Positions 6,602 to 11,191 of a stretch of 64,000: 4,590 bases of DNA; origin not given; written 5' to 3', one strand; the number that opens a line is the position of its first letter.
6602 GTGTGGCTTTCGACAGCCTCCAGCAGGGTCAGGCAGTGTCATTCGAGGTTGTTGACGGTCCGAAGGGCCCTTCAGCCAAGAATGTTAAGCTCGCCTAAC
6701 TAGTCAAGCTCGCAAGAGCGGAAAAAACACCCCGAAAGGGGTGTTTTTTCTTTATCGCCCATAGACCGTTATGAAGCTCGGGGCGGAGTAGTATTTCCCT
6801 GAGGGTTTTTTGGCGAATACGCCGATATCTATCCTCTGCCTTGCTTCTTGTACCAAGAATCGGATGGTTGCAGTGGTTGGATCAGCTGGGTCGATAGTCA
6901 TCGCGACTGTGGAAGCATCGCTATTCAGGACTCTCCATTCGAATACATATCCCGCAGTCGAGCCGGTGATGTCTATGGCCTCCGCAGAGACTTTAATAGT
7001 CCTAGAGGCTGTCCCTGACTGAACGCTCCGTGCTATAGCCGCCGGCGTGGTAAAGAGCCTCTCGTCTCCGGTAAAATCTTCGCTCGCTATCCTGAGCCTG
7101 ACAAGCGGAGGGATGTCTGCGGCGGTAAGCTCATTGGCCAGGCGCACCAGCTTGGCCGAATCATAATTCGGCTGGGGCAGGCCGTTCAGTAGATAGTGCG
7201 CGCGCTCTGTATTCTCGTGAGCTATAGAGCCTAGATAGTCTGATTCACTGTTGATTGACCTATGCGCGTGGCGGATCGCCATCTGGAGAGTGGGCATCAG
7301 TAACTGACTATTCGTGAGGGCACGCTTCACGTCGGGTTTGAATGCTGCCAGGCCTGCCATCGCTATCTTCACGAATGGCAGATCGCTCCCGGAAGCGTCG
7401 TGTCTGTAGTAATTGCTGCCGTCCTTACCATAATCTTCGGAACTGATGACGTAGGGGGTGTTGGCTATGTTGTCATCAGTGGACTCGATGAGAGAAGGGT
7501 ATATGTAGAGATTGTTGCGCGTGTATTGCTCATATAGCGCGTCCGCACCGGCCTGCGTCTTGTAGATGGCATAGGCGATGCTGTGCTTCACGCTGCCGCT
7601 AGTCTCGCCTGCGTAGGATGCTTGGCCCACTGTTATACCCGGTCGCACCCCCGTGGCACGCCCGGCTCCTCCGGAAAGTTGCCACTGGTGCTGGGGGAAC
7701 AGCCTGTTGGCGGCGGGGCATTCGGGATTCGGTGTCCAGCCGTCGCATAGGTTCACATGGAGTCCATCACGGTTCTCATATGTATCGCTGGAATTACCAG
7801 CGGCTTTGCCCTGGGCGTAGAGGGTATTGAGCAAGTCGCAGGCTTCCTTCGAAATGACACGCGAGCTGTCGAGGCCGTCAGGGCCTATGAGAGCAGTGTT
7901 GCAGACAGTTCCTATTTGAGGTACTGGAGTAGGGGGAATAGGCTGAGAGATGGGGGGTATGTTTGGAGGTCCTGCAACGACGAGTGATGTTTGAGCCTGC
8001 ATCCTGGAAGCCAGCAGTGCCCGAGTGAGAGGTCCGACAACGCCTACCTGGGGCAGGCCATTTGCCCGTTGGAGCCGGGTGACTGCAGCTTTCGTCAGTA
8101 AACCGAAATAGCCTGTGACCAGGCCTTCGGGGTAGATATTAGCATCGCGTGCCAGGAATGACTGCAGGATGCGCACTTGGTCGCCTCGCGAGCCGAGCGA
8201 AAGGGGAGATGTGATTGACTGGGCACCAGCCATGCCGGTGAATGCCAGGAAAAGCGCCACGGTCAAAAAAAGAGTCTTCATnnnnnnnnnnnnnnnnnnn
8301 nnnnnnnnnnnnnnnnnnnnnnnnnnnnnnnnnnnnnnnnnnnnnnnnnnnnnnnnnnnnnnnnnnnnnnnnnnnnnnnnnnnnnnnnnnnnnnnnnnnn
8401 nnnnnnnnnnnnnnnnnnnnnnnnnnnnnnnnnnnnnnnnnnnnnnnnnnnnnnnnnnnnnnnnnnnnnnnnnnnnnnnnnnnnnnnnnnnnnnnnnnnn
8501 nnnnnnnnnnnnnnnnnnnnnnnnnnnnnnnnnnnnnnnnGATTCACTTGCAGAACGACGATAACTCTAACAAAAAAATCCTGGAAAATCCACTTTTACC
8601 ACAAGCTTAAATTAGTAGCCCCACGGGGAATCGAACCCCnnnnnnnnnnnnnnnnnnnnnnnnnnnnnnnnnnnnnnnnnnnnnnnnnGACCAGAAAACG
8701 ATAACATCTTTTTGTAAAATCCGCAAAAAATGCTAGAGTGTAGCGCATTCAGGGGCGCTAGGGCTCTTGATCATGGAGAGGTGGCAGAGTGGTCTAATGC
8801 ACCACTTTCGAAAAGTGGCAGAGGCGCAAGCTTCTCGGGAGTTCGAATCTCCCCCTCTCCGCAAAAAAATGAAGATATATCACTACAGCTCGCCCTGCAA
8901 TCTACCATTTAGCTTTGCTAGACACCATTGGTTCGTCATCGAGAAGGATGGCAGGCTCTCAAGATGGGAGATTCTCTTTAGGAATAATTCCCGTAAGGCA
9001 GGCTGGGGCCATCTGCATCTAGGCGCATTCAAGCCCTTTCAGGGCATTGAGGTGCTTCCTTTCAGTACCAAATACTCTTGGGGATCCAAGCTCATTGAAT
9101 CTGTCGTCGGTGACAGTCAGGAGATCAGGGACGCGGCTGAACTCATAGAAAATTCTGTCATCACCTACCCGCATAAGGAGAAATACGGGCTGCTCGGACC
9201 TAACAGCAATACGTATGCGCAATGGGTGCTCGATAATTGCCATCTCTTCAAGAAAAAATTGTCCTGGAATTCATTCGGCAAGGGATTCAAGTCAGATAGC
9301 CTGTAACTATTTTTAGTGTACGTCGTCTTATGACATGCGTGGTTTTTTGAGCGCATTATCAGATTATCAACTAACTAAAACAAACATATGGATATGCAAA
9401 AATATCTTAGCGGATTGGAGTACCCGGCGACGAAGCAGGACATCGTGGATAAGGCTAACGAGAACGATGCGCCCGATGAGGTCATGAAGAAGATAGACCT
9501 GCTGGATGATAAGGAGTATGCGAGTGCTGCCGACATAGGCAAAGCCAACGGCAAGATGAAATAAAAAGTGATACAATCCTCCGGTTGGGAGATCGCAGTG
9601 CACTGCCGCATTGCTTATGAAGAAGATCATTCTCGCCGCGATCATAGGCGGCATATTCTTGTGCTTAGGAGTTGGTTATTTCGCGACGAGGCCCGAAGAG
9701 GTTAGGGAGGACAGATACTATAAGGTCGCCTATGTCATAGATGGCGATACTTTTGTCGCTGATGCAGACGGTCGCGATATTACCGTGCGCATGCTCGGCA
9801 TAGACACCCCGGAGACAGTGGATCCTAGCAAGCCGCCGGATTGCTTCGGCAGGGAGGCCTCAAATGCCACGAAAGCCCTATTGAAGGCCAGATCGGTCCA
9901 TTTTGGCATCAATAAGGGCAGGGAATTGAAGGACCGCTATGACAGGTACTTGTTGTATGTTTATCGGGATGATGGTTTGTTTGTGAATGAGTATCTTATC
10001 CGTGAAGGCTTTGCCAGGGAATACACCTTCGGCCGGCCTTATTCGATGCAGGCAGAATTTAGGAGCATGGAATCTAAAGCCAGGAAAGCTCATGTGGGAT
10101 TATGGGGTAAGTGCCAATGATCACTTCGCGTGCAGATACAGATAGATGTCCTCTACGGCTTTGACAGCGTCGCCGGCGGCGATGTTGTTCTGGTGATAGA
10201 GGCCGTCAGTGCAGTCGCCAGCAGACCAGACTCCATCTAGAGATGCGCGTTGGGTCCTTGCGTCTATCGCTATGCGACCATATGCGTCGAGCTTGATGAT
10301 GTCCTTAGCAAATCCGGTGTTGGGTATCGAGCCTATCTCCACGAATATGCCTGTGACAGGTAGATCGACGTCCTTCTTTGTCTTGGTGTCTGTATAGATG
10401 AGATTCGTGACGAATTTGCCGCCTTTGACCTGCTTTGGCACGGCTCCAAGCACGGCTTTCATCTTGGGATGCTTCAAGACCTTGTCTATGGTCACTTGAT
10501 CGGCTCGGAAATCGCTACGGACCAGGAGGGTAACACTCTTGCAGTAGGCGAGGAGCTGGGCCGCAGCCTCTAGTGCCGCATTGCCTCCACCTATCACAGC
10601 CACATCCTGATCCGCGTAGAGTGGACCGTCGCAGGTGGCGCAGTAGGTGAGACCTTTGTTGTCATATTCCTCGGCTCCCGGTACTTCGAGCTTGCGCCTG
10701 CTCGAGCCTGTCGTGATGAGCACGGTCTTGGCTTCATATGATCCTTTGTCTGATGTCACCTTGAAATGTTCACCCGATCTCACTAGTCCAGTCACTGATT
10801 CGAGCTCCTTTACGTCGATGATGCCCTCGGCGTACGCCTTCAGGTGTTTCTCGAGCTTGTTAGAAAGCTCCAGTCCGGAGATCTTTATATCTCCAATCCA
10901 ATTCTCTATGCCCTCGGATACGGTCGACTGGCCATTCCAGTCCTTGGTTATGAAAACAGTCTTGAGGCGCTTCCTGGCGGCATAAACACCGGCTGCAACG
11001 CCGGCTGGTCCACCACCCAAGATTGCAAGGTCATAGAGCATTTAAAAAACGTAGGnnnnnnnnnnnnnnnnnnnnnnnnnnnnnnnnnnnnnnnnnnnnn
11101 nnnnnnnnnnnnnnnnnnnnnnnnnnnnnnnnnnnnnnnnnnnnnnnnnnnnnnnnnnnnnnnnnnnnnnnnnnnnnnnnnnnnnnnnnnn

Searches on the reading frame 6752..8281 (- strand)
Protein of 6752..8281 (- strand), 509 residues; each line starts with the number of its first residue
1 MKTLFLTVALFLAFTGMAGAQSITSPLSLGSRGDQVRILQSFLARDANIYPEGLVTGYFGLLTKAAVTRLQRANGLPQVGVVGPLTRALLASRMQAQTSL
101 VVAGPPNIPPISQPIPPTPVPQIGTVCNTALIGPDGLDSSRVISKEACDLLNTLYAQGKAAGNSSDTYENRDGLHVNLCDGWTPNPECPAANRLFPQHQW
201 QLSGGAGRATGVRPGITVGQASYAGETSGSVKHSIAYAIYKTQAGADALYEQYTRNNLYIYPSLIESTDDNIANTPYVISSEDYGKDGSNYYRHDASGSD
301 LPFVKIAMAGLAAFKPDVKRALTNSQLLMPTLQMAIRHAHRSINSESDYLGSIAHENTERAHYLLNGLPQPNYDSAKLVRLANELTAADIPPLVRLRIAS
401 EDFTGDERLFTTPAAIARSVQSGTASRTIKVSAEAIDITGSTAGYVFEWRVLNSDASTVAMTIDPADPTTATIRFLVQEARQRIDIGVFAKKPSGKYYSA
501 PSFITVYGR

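Call 10: search_protein_families(library=pfam, proteins=[window:6752-8281:-], max_evalue=0.001)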
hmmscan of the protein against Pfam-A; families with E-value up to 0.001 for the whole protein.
window:6752-8281:- (509 aa): 1 family
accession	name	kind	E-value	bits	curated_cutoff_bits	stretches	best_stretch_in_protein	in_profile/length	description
PF01471.23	PG_binding_1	-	5.7e-11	42.9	23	1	32-90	1-57/57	Putative peptidoglycan binding domain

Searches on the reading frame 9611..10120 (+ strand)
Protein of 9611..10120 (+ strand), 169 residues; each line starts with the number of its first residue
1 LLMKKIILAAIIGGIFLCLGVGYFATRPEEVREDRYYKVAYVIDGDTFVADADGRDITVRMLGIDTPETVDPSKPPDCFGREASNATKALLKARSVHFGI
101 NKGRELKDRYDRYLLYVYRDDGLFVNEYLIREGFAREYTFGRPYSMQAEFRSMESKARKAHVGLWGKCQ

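Call 65: search_protein_families(library=pfam, proteins=[window:9611-10120:+], max_evalue=0.01)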
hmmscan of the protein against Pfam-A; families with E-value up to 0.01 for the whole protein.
window:9611-10120:+ (169 aa): 1 family
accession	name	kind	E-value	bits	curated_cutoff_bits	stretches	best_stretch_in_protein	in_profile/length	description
PF00565.23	SNase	-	1.1e-21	77.7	21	1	58-166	1-106/107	Staphylococcal nuclease homologue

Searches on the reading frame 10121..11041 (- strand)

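Call 8: search_protein_families(library=pfam, proteins=[window:10121-11041:-], max_evalue=0.01)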
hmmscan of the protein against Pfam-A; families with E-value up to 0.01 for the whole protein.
window:10121-11041:- (306 aa): 9 families
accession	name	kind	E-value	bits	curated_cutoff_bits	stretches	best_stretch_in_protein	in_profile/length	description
PF07992.20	Pyr_redox_2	-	1.8e-39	136.4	26.1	1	3-286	1-285/291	Pyridine nucleotide-disulphide oxidoreductase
PF13738.12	Pyr_redox_3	-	1.4e-24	87.3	30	1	7-275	2-305/305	Pyridine nucleotide-disulphide oxidoreductase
PF01134.28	GIDA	-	2.2e-07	30.7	22.1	0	4-36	1-33/391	Glucose inhibited division protein A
PF12831.13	FAD_oxidored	-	4e-07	30.1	27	1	4-33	1-30/416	FAD dependent oxidoreductase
PF00070.33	Pyr_redox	-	7e-07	30.1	22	1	147-208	2-69/82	Pyridine nucleotide-disulphide oxidoreductase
PF00890.30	FAD_binding_2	-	4.2e-06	26.7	20.4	1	4-46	1-45/414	FAD binding domain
PF03486.20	HI0933_like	-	1.1e-05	25.4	50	0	4-32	2-30/244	HI0933-like protein Rossmann domain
PF01266.30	DAO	-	2.5e-05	24.4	27.9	0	4-40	1-40/353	FAD dependent oxidoreductase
PF01946.23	Thi4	-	7.7e-05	22.5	26.2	0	3-33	18-49/235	Thi4 family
